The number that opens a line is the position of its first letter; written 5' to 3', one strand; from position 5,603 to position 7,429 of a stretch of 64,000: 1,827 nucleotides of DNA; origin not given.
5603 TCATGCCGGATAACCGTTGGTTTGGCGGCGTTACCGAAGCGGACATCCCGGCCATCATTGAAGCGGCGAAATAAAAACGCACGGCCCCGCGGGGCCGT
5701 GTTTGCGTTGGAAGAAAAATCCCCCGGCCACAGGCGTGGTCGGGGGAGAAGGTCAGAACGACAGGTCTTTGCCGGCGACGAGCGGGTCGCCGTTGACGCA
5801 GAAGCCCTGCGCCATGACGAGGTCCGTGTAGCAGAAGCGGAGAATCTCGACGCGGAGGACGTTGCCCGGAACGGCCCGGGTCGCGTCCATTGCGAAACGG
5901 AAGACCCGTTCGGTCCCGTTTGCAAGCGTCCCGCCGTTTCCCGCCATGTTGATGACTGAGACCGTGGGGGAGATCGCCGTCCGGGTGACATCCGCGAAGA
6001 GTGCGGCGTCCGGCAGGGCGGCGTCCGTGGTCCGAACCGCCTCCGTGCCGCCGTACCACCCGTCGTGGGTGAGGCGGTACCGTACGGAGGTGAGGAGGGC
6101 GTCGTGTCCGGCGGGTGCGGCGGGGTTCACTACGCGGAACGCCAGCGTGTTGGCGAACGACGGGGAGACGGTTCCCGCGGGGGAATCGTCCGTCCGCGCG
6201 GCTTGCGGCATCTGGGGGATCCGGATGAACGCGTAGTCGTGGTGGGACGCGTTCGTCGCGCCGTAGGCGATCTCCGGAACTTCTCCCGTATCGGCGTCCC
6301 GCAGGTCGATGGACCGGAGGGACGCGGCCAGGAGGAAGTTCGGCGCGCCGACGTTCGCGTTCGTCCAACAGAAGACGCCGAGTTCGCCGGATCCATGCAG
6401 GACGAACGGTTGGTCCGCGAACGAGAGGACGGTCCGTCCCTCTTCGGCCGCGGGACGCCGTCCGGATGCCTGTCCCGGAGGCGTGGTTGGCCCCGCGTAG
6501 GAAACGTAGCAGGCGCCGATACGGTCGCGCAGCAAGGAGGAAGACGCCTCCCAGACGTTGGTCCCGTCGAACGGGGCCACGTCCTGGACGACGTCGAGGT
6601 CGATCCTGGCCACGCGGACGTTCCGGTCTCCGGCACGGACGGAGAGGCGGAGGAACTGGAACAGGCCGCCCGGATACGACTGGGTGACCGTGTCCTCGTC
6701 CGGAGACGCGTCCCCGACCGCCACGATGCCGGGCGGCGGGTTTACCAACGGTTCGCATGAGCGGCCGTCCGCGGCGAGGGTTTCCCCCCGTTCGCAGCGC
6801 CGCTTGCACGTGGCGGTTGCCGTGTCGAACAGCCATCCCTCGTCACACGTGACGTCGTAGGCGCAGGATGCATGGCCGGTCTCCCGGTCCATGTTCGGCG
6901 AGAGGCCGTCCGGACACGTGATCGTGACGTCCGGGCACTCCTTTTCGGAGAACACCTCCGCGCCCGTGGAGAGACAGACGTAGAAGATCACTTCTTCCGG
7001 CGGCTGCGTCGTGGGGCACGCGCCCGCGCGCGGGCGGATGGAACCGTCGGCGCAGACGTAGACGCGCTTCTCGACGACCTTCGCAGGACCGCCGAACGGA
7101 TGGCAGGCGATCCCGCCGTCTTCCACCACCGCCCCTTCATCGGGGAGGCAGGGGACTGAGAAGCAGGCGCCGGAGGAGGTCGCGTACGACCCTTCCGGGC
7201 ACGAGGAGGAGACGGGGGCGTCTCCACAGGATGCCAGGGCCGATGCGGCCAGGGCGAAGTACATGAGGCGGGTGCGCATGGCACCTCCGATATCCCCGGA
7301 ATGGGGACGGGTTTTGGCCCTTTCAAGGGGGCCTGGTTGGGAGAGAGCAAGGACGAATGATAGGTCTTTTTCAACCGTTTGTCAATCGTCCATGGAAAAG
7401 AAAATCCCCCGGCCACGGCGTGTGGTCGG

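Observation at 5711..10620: Tandem array of four paralogous cysteine-containing lipoproteins separated by a repeated terminator-promoter cassette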

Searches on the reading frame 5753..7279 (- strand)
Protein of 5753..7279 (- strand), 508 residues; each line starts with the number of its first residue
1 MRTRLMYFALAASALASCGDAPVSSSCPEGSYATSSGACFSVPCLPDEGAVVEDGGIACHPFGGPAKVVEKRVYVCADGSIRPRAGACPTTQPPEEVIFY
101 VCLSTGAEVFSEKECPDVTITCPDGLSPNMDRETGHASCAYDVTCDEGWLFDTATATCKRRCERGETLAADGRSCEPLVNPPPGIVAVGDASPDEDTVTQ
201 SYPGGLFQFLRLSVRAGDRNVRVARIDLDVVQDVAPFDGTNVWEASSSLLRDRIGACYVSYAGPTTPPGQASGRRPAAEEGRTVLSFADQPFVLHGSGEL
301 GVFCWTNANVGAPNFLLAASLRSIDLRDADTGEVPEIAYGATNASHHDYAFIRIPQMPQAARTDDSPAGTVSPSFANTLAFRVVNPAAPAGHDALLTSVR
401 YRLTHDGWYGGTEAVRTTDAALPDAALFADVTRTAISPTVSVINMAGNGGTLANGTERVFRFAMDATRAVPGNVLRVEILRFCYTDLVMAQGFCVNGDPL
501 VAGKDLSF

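Call 5: search_protein_families(library=pfam, proteins=[window:5753-7279:-], max_evalue=1)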
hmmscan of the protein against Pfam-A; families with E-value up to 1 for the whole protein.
window:5753-7279:- (508 aa): 0 families

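Call 6: search_protein_families(library=ncbifam, proteins=[window:5753-7279:-], max_evalue=1)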
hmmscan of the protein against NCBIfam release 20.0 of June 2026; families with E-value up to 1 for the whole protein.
window:5753-7279:- (508 aa): 0 families

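Call 9: find_homologous_proteins(query=window:5753-7279:-, max_evalue=0.001)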
Query window:5753-7279:- (508 aa): 1 proteins with E <= 0.001 among 8000 candidates.
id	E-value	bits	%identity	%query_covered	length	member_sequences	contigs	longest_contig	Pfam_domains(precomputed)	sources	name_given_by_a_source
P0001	0.0e+0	1164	100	100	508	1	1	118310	-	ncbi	-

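Call 10: find_encoding_contigs(protein=P0001, flank=10000, max_places=3)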
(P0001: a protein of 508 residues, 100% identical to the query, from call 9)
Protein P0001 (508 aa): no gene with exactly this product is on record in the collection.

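Call 24: predict_structure(alignment_id=A1)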
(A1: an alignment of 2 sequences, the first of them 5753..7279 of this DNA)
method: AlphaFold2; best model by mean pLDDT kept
length: 508 residues; sequences in the alignment: 2
mean_pLDDT: 48.9   pTM: 0.34
mean pLDDT of the five models: 48.9, 47.1, 46.8, 45.3, 42.3
residues with pLDDT >= 90: 0; 70-90: 22; 50-70: 230; < 50: 256
segments of 3 or more residues with pLDDT < 50: 1-68, 103-108, 115-145, 152-156, 179-182, 191-207, 232-253, 264-281, 306-316, 340-374, 387-389, 408-413, 422-440, 446-448
pLDDT, mean of each block of 10 residues (from residue 1): 38 31 35 37 30 29 40 63 59 63 51 53 39 39 47 48 51 55 56 36 42 66 66 34 32 53 41 38 53 62 51 46 70 65 36 27 26 52 53 62 58 54 40 37 51 62 59 68 65 61 65
secondary structure, 60 per line:
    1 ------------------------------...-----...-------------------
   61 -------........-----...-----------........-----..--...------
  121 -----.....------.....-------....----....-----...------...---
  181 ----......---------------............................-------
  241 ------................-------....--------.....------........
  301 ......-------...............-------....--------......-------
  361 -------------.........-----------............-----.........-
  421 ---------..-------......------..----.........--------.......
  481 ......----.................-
elements in order: E31-33 E39-41 E68-75 E81-83 E95-102 E126-130 E137-141 E149-152 E157-160 E166-168 E175-177 E185-190 E206-233 H247-253 E254-262 E270-273 E282-286 E293-306 E314-328 E336-339 E348-353 E374-382 E394-405 H411-414 E415-419 E439-444 E457-465 E474-486 E491-507

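Call 25: search_protein_representatives(alignment_id=A1)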
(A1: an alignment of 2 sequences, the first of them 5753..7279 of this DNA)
Query: 2 sequences, 531 profile positions. Proteins with E-value up to 0.001 (for the whole library): 17; up to 1e-10: 10; up to 1e-30: 5. The best 17 are listed.
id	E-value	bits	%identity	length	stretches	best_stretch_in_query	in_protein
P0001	8.8e-286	964.9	-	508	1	1-531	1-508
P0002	2.8e-229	778.5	-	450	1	1-531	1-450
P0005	3.0e-67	243.8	-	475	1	60-531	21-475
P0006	3.5e-46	174.2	-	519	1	69-519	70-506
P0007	5.5e-41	157.1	-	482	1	68-529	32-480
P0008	4.9e-26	107.8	-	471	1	60-366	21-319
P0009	1.6e-21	92.9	-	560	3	69-183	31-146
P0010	4.1e-18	81.6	-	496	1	108-529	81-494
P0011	6.7e-15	71.0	-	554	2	70-181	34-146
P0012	9.9e-13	63.9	-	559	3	70-184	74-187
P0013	1.5e-10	56.7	-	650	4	94-144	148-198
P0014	6.3e-10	54.6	-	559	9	241-270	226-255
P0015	1.1e-07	47.3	-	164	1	126-184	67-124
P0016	2.1e-05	39.7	-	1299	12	130-207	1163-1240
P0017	3.6e-05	38.9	-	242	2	214-367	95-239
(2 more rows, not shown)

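Call 28: search_protein_families(library=pfam, alignment_id=A3, max_evalue=0.1)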
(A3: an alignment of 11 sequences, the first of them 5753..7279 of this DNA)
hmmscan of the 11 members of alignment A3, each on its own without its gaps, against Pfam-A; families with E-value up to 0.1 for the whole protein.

A. member 1, window:5753-7279:- (508 aa): 0 families

B. families by the number of members that match (of 11 scanned): 2 families
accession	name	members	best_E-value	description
PF06791.18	TMP_2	1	0.026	Prophage tail length tape measure protein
PF25379.1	Adt-1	1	0.054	Adt-1-like domain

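Call 29: find_homologous_proteins(query=A3, max_evalue=0.001)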
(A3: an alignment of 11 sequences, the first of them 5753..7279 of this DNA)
Query A3 (11 sequences) (508 aa, profile of the alignment): 1 proteins with E <= 0.001 among 8000 candidates.
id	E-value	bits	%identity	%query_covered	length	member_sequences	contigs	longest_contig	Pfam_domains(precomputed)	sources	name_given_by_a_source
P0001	3.2e-141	490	100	100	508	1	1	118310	-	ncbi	-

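Call 30: find_encoding_contigs(protein=P0005, flank=10000, max_places=4)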
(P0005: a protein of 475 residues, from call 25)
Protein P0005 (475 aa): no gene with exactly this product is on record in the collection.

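Call 34: find_related_loci(query=A5, collection=genome_contigs, flank=10000)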
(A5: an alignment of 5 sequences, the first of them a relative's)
Query A5 (475 aa) in genome_contigs; peptide patterns used: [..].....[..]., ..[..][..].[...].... (x = any residue, [..] = any of these).
10 stretches matched a pattern; 1 encode a relative of the query (tblastn E <= 1e-3); 1 distinct loci.
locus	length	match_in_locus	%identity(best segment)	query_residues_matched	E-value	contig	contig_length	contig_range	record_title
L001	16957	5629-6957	34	36-475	2e-56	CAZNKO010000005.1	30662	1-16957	MAG TPA_asm: uncultured Gammaproteobacteria bacterium isolate binchicken_co232_111 genome assembly, contig: NODE_2587_le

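Call 41: find_related_loci(query=A5, collection=metagenome_contigs, flank=8000)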
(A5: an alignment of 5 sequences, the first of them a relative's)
Query A5 (475 aa) in metagenome_contigs; peptide patterns used: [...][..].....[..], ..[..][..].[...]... (x = any residue, [..] = any of these).
178 stretches matched a pattern; 1 encode a relative of the query (tblastn E <= 1e-3); 1 distinct loci.
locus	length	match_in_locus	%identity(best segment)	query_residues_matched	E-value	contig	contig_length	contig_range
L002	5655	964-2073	29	105-474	2e-40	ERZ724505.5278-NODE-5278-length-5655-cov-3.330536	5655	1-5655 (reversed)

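Call 46: search_solved_structures(query=A3, max_evalue=1)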
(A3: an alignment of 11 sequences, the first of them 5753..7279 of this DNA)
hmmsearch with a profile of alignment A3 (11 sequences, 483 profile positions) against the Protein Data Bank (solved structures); distinct sequences matched with E-value up to 1: 0.

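Call 58: search_protein_families(library=pfam, proteins=[L001:1690-3066:-, L001:3857-4480:+, L001:4569-5300:+, L001:7123-7764:-, L001:8058-8972:-, L001:9079-9840:+, L001:9853-10446:+, L001:12079-13422:-, L001:14595-16061:-, L002:2240-2617:+], max_evalue=0.001)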
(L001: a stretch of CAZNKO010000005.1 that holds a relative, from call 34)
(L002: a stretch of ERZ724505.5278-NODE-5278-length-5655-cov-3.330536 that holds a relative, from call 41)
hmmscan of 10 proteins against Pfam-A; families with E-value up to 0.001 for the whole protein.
L001:1690-3066:- (458 aa): 3 families
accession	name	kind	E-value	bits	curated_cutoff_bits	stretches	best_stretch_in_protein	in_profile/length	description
PF13386.12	DsbD_2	-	5.2e-34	118.3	24.9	1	134-337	2-198/199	Cytochrome C biogenesis protein transmembrane region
PF13473.12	Cupredoxin_1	-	1.6e-10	41.4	27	1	368-456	17-104/104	Cupredoxin-like domain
PF00403.32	HMA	-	1.8e-09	38.3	24.8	1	7-67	2-61/62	Heavy-metal-associated domain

L001:3857-4480:+ (207 aa): 0 families

L001:4569-5300:+ (243 aa): 2 families
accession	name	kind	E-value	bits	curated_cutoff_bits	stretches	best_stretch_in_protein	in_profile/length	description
PF00156.33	Pribosyltran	-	3.1e-19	69.3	26.3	1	41-188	30-138/158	Phosphoribosyl transferase domain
PF14681.12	UPRTase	-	1.9e-05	24.7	27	1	132-190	115-175/206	Uracil phosphoribosyltransferase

L001:7123-7764:- (213 aa): 1 family
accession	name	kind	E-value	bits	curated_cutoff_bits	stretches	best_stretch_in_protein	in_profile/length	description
PF20803.2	PaaX_M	-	4.5e-07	30.3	24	1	148-210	9-71/83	PaaX protein central Cas2-like domain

L001:8058-8972:- (304 aa): 2 families
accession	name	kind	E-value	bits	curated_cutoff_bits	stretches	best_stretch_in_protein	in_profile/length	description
PF02687.27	FtsX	-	4.9e-11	43.2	25.5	1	183-291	4-114/120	FtsX-like permease C-terminal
PF18075.7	FtsX_ECD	-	1.2e-08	35.9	23.5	1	58-145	1-88/96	FtsX extracellular domain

L001:9079-9840:+ (253 aa): 0 families

L001:9853-10446:+ (197 aa): 0 families

L001:12079-13422:- (447 aa): 2 families
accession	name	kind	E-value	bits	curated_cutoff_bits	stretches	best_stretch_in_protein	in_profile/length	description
PF08245.18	Mur_ligase_M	-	1.8e-37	129.7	24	1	42-256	1-199/200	Mur ligase middle domain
PF02875.26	Mur_ligase_C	-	3.7e-24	86.4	28.4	1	279-411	1-127/127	Mur ligase, glutamate ligase domain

L001:14595-16061:- (488 aa): 3 families
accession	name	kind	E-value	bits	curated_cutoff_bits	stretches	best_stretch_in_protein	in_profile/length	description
PF08245.18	Mur_ligase_M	-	1e-25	91.3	24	1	139-326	1-200/200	Mur ligase middle domain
PF02875.26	Mur_ligase_C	-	3.3e-14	54.2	28.4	1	351-462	4-125/127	Mur ligase, glutamate ligase domain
PF21799.2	MurD-like_N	-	0.00021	21.9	27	0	16-121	3-86/88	Mur ligase MurD-like, N-terminal domain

L002:2240-2617:+ (125 aa): 0 families

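Call 60: predict_structure(alignment_id=A3)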
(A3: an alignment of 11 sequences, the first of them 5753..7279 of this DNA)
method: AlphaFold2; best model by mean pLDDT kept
length: 508 residues; sequences in the alignment: 11
mean_pLDDT: 75.8   pTM: 0.45
mean pLDDT of the five models: 75.8, 74.3, 72.3, 70.2, 69.2
residues with pLDDT >= 90: 108; 70-90: 243; 50-70: 103; < 50: 54
segments of 3 or more residues with pLDDT < 50: 1-25, 29-31, 41-64
pLDDT, mean of each block of 10 residues (from residue 1): 43 40 44 55 41 37 55 80 78 78 77 75 68 66 61 64 61 63 75 79 82 84 89 73 81 86 61 71 84 83 83 81 88 82 75 81 93 90 83 90 90 83 90 92 91 92 92 94 86 84 94
secondary structure, 60 per line:
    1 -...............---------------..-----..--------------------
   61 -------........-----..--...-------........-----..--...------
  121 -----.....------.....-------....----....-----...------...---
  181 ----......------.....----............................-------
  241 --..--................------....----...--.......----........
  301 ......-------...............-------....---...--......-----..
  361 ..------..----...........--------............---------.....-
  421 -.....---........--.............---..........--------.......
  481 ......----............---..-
elements in order: H2-16 E68-75 E95-102 E126-130 E137-141 E149-152 E157-160 E166-168 E175-177 E185-190 E197-201 E206-233 H247-253 E254-262 E269-272 E277-279 E282-288 E293-306 E314-328 E336-339 E348-353 E359-362 E375-385 E394-405 E415-419 E422-426 E430-437 E440-452 E456-465 E474-486 E491-502

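Call 63: fold_search(model_id=the predicted structure, library=pdb)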
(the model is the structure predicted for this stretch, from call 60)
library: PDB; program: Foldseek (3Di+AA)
matches with E <= 10: 1561; with E <= 0.001: 278
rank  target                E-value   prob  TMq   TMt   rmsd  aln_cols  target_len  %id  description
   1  9iuj_A                1.2e-07  1.00  0.17  0.14  13.6       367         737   10  Integrin alpha-v beta-3 in complex with rhodostomin (released 2025-07-30)
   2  8beg_B                1.2e-07  1.00  0.26  0.22  10.4       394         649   11  Structure of Ig-like domains from PrgB (released 2022-11-30)
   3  6avq_A                1.2e-07  1.00  0.18  0.12  20.6       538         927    8  The Therapeutic Antibody LM609 Selectively Inhibits Ligand Binding to Human alpha-V beta-3 Integrin via Steric Hindran (released 2017-11-01)
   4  6avr_A                1.3e-07  1.00  0.19  0.13  19.7       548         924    8  Human alpha-V beta-3 Integrin (intermediate conformation) in complex with the therapeutic antibody LM609 (released 2017-11-01)
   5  5dza                  1.4e-07  1.00  0.22  0.30  13.6       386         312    9  Streptococcus agalactiae AgI/II polypeptide BspA C terminal domain (WT) (released 2016-06-22)
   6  8xen_A                2.5e-07  1.00  0.18  0.12  17.3       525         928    8  Cryo-EM structure of integrin ITGAV/ITGB3 complex, conformation 4 (released 2024-12-18)
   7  8beg_A                2.9e-07  1.00  0.25  0.21  10.5       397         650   11  Structure of Ig-like domains from PrgB (released 2022-11-30)
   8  8xez_A                3.2e-07  1.00  0.19  0.12  19.5       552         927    7  Cryo-EM structure of integrin ITGAV/ITGB3 complex, conformation 5 (released 2024-12-18)
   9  6avu_A                4.0e-07  1.00  0.19  0.12  14.6       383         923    6  Human alpha-V beta-3 Integrin (open conformation) in complex with the therapeutic antibody LM609 (released 2017-11-01)
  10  4kkp_A                4.0e-07  1.00  0.12  0.21  21.1       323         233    9  Crystal structure of Vibrio cholerae RbmA (crystal form 2) (released 2013-05-22)
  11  3opu_C                1.6e-06  1.00  0.22  0.29  13.2       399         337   10  Crystal structure of the C-terminal domain of Streptococcus mutans surface protein SpaP (released 2011-01-19)
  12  5dz9                  2.0e-06  1.00  0.21  0.28  14.1       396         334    7  Streptococcus agalactiae AgI/II polypeptide BspA C-terminal domain (Mut) (released 2016-06-22)
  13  3ije_A                2.0e-06  0.99  0.17  0.11  20.2       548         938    8  Crystal structure of the complete integrin alhaVbeta3 ectodomain plus an Alpha/beta transmembrane fragment (released 2009-09-29)
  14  4ofq_A                2.4e-06  1.00  0.22  0.29  14.0       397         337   10  Structure of the C-terminal domain of the Streptococcus pyogenes antigen I/II-family protein AspA (released 2014-03-12)
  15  5fx8_U                2.5e-06  0.98  0.14  0.19  17.7       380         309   10  Complete structure of manganese lipoxygenase of Gaeumannomyces graminis and partial structure of zonadhesin of Komagat (released 2016-06-22)
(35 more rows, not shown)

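Call 67: find_encoding_contigs(protein=P0007, flank=6000, max_places=3)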
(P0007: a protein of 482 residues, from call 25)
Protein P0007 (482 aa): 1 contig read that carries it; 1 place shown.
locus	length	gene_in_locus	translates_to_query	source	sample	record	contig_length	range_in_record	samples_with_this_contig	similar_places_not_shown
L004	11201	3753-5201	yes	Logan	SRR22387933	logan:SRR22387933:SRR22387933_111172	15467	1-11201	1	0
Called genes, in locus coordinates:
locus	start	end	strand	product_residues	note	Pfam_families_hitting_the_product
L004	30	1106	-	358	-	PF11376:DUF3179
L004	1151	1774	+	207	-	PF00081:Sod_Fe_N (weak), PF02777:Sod_Fe_C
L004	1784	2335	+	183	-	PF00578:AhpC-TSA, PF08534:Redoxin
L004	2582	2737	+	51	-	-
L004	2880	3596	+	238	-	-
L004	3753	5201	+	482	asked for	-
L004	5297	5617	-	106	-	-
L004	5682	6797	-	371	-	-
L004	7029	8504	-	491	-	PF02789:Peptidase_M17_N, PF00883:Peptidase_M17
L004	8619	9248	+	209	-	PF03575:Peptidase_S51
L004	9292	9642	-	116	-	-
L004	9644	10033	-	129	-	-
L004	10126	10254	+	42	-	-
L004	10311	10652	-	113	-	-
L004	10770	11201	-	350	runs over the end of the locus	PF04055:Radical_SAM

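Call 68: find_encoding_contigs(protein=P0010, flank=6000, max_places=3)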
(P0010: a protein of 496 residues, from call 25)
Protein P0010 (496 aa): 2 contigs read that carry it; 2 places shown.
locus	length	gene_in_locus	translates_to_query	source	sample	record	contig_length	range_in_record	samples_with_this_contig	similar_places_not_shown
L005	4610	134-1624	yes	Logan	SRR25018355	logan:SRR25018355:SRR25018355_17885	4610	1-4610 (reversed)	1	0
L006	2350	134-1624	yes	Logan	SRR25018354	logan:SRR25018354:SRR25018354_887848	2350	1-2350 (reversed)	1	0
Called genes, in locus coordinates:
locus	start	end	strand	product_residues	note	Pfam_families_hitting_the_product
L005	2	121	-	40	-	?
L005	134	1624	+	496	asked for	-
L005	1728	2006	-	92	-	-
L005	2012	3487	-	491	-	PF02789:Peptidase_M17_N, PF00883:Peptidase_M17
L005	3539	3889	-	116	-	-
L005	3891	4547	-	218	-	-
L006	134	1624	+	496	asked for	-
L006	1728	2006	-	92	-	-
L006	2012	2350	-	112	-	?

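Call 69: find_encoding_contigs(protein=P0011, flank=6000, max_places=3)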
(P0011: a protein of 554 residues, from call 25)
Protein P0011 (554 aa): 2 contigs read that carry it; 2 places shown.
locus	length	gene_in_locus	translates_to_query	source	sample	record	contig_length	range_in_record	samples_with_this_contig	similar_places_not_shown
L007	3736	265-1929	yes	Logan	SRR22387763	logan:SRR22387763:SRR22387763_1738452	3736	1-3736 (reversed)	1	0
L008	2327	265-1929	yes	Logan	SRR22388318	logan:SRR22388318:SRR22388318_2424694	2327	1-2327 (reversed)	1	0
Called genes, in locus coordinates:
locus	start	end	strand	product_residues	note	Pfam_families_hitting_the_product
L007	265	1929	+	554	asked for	-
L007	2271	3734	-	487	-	?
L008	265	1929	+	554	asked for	-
